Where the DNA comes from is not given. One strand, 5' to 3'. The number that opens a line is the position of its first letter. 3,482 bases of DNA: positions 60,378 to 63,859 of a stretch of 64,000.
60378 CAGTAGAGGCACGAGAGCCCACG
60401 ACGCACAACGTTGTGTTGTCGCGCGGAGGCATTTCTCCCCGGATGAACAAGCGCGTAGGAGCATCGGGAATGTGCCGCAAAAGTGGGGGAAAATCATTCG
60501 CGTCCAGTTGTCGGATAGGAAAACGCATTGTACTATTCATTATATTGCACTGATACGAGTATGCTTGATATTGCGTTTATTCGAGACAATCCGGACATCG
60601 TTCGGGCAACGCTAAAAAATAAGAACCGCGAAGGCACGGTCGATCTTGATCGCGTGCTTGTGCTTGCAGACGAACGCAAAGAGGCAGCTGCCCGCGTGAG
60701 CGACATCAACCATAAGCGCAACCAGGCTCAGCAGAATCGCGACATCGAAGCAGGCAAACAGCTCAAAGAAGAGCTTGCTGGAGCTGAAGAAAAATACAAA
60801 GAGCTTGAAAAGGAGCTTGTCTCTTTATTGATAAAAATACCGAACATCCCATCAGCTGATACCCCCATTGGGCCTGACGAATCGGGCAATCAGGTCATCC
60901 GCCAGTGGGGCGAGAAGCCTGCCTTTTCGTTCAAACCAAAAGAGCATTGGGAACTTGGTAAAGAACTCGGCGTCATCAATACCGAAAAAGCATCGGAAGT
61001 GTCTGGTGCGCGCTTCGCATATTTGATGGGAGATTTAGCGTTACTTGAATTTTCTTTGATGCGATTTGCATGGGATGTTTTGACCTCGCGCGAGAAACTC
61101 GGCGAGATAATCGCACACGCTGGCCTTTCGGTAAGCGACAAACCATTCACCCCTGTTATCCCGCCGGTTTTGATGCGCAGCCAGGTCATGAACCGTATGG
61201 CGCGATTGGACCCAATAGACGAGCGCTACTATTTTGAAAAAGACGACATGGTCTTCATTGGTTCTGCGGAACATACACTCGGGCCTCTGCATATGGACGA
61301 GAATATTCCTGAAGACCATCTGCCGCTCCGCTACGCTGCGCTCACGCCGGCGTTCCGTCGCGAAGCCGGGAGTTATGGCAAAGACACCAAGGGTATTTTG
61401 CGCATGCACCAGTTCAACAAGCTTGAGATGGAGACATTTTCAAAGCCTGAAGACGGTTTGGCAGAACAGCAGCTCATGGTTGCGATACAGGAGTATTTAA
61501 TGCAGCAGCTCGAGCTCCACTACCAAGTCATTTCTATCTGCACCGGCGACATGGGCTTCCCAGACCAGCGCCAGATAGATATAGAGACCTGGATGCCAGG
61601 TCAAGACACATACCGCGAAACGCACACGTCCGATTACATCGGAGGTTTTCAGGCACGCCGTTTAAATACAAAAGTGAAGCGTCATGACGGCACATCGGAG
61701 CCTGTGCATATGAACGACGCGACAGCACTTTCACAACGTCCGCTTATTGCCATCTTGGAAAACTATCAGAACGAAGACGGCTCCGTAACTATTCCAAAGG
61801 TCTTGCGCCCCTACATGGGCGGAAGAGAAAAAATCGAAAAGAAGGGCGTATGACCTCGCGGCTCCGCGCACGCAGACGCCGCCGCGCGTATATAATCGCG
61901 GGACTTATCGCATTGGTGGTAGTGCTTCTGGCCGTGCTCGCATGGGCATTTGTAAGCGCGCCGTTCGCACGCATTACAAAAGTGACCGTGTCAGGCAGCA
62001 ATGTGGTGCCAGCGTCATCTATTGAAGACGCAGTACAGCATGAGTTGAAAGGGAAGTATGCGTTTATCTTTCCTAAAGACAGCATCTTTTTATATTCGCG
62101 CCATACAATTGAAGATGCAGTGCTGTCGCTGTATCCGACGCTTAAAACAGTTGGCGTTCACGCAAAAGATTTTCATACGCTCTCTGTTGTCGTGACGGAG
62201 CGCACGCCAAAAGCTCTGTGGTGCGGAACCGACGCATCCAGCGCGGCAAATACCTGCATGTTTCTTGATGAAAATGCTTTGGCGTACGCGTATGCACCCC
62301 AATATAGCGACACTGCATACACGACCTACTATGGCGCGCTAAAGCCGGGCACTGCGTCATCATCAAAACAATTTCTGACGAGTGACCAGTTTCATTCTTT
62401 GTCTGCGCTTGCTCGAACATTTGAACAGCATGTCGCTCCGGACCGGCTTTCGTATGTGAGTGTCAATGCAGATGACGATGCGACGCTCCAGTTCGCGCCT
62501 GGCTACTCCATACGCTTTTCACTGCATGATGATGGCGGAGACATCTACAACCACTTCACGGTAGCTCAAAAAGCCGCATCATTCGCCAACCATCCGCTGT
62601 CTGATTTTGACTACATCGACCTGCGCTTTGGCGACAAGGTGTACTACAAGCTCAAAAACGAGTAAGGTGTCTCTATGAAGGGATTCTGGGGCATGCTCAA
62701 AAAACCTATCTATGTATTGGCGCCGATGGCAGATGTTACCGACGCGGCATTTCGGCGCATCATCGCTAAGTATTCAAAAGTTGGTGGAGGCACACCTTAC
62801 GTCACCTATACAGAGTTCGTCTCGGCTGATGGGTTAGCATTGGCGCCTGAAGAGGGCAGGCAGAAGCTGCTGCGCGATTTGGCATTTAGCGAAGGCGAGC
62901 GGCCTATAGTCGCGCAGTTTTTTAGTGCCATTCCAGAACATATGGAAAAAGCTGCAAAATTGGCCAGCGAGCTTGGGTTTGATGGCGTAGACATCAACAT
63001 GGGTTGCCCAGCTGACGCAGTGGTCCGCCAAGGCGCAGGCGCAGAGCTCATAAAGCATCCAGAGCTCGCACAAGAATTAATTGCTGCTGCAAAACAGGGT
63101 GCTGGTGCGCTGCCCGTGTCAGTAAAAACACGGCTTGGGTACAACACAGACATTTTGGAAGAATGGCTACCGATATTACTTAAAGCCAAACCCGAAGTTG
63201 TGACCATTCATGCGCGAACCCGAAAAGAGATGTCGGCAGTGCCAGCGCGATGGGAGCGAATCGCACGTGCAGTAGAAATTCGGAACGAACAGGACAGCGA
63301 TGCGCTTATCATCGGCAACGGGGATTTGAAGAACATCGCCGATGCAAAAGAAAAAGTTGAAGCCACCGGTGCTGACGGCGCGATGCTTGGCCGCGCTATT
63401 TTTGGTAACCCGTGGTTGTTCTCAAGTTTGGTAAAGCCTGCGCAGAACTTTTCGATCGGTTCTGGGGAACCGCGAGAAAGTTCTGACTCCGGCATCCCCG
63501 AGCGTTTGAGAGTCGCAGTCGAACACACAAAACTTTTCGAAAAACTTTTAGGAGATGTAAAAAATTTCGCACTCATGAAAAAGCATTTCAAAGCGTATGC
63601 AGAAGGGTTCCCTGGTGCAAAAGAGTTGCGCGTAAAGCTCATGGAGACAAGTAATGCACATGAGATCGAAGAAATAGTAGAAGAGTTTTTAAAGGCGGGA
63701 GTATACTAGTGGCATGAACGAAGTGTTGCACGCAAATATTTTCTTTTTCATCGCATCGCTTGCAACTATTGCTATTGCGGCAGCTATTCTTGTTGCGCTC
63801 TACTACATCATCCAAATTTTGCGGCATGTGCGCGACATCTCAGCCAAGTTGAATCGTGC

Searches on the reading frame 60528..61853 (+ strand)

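Call 7: search_protein_families(library=pfam, proteins=[window:60528-61853:+], max_evalue=0.001)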
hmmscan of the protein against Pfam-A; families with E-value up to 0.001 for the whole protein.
window:60528-61853:+ (441 aa): 2 families
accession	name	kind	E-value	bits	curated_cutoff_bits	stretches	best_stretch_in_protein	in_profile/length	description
PF00587.30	tRNA-synt_2b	-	1.7e-25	90.5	29.3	1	238-413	8-179/179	tRNA synthetase class II core domain (G, H, P, S and T)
PF02403.27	Seryl_tRNA_N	-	3.6e-16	59.8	28.2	1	12-108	1-108/108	Seryl-tRNA synthetase N-terminal domain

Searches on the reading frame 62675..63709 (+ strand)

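Call 29: search_protein_families(library=pfam, proteins=[window:62675-63709:+], max_evalue=0.001)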
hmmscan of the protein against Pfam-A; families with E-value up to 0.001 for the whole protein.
window:62675-63709:+ (344 aa): 1 family
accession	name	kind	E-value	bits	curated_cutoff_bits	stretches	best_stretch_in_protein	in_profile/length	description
PF01207.24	Dus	-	6e-59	200.1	20.4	1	15-339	2-307/311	Dihydrouridine synthase (Dus)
